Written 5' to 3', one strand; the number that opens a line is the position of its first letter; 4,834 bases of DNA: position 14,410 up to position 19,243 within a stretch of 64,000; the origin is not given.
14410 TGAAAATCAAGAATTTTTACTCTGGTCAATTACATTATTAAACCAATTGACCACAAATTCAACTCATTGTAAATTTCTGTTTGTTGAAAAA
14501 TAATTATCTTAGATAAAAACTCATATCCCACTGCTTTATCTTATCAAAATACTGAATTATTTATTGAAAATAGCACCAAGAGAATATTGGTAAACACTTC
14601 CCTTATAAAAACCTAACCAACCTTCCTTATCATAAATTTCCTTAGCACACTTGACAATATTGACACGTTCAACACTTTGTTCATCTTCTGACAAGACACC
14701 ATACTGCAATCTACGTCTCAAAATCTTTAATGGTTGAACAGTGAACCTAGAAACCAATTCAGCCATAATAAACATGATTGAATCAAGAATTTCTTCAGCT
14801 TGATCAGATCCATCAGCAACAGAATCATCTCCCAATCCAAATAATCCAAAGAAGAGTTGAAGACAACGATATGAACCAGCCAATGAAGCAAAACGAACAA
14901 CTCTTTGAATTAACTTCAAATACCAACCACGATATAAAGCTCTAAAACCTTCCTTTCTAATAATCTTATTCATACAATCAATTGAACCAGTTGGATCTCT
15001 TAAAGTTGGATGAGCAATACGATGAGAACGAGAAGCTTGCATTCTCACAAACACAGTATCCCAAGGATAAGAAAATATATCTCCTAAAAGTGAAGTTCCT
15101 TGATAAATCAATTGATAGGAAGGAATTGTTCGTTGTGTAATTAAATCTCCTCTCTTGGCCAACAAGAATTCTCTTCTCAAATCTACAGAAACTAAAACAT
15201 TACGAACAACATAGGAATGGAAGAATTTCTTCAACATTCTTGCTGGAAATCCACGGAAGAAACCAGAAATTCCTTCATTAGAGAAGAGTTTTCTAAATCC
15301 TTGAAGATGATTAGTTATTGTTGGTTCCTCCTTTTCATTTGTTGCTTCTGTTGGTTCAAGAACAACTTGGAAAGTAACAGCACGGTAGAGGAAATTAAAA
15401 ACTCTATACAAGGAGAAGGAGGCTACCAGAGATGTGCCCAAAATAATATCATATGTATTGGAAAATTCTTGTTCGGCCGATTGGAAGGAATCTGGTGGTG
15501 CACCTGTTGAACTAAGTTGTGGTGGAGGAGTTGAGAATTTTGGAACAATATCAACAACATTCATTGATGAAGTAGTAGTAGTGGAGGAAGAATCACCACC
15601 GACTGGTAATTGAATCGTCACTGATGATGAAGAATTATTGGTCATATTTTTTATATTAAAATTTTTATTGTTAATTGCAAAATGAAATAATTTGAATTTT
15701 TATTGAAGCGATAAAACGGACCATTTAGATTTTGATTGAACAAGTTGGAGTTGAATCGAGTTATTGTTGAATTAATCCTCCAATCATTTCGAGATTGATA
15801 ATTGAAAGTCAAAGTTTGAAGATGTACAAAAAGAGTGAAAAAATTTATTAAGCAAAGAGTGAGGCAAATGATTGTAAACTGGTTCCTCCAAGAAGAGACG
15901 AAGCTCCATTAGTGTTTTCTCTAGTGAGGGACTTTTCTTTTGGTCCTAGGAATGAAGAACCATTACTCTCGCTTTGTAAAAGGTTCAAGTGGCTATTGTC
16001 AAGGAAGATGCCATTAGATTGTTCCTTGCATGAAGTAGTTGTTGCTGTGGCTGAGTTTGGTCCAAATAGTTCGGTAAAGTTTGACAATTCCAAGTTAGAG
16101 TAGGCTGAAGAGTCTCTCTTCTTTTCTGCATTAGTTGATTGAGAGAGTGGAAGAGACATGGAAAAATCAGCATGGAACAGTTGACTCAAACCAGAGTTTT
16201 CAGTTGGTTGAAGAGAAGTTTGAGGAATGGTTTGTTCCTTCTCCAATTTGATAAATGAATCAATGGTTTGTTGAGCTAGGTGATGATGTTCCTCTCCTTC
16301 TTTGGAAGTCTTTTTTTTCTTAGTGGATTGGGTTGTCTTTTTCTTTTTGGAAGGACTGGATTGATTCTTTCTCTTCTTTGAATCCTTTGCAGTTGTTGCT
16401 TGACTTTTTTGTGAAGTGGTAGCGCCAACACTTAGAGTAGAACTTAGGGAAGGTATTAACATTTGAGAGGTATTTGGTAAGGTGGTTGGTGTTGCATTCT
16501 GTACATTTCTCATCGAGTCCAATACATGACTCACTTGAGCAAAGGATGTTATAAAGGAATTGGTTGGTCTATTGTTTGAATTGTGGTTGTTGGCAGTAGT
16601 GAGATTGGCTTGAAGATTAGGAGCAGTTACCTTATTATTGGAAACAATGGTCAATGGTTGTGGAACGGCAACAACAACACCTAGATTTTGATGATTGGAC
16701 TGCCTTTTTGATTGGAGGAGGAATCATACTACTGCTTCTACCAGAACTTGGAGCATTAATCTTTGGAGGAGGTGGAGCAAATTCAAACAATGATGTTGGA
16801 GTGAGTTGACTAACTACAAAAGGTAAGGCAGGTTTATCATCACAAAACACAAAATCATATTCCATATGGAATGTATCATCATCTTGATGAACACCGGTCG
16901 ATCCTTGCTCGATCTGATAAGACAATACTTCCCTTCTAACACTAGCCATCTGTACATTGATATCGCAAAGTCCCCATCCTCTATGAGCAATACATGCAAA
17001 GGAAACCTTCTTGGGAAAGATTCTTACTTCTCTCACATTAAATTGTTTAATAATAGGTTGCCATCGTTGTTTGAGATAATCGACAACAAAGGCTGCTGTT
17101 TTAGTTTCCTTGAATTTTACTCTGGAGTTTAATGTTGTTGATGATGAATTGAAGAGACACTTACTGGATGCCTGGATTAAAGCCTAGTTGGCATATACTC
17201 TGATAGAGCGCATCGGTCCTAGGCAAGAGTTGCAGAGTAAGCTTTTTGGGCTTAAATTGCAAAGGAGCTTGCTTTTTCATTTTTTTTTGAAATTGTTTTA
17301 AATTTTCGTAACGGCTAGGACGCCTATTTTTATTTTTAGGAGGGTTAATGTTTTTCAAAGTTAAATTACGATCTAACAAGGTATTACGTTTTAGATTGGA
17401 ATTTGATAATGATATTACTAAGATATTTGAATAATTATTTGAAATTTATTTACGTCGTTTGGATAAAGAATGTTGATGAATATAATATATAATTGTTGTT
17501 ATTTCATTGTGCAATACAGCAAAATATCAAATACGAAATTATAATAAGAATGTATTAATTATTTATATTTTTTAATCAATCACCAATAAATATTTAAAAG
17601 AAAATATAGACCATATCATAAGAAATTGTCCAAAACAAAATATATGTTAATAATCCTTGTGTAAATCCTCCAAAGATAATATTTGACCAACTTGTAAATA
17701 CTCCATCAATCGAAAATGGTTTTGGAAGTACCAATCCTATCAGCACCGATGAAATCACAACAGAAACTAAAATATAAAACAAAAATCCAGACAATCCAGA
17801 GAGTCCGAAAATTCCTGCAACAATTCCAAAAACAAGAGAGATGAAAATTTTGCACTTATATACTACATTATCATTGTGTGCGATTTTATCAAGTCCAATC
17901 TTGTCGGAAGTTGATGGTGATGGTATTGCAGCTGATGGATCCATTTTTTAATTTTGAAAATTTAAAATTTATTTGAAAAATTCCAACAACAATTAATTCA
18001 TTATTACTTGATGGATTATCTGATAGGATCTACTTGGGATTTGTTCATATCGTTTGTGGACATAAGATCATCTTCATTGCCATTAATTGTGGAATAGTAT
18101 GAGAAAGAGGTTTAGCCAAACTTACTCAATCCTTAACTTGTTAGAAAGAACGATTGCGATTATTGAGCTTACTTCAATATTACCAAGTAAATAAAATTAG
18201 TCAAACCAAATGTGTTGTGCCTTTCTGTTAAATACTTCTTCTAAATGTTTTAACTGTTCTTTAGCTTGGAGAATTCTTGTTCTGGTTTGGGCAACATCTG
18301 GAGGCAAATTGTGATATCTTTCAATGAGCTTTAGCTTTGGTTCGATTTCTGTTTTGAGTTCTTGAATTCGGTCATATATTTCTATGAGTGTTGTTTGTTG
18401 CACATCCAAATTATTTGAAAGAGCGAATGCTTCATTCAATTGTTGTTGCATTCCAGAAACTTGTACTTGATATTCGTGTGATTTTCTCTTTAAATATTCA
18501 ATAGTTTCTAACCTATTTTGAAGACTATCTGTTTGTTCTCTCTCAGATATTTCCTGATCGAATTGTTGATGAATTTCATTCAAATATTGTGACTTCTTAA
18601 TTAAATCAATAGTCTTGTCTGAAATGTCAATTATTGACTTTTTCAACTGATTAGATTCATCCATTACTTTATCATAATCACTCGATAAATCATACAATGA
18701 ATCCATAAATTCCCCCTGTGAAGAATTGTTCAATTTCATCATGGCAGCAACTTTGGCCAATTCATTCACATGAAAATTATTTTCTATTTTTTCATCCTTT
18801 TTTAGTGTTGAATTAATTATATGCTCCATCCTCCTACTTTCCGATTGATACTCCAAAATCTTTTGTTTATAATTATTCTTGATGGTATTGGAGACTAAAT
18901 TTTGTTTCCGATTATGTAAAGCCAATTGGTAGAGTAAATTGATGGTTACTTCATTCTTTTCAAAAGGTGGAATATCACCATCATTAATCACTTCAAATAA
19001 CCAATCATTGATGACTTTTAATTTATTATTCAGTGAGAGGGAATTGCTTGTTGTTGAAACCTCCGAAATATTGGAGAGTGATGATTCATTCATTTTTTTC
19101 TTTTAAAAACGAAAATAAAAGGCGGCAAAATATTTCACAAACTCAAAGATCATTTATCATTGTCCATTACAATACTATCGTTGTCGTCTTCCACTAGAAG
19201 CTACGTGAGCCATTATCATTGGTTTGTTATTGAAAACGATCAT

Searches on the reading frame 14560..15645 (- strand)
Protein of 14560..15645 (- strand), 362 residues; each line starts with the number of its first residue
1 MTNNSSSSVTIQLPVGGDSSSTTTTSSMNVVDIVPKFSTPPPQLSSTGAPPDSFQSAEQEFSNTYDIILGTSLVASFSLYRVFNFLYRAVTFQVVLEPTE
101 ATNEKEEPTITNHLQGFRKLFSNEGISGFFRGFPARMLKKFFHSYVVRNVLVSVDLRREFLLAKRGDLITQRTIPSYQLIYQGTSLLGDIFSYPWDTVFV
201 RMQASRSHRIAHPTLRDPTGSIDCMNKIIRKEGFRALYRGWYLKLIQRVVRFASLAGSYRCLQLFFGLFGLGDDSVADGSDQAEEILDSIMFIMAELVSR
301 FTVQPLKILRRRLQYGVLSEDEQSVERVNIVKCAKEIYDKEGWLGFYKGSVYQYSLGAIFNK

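Call 50: search_protein_families(library=pfam, proteins=[window:14560-15645:-], max_evalue=0.00001)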
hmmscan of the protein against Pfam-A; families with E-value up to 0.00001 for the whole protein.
window:14560-15645:- (362 aa): 1 family
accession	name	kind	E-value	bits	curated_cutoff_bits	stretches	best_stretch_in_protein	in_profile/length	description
PF00153.32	Mito_carr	-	6.2e-30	103.2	22.3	2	187-266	18-92/96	Mitochondrial carrier protein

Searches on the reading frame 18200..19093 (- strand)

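Call 17: search_protein_families(library=pfam, proteins=[window:18200-19093:-], max_evalue=0.001)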
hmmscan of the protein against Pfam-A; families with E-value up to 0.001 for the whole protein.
window:18200-19093:- (298 aa): 1 family
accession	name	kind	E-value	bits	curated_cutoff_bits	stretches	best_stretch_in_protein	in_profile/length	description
PF25762.1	HAUS1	-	5e-37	128.4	40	1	28-265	2-236/236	HAUS augmin-like complex subunit 1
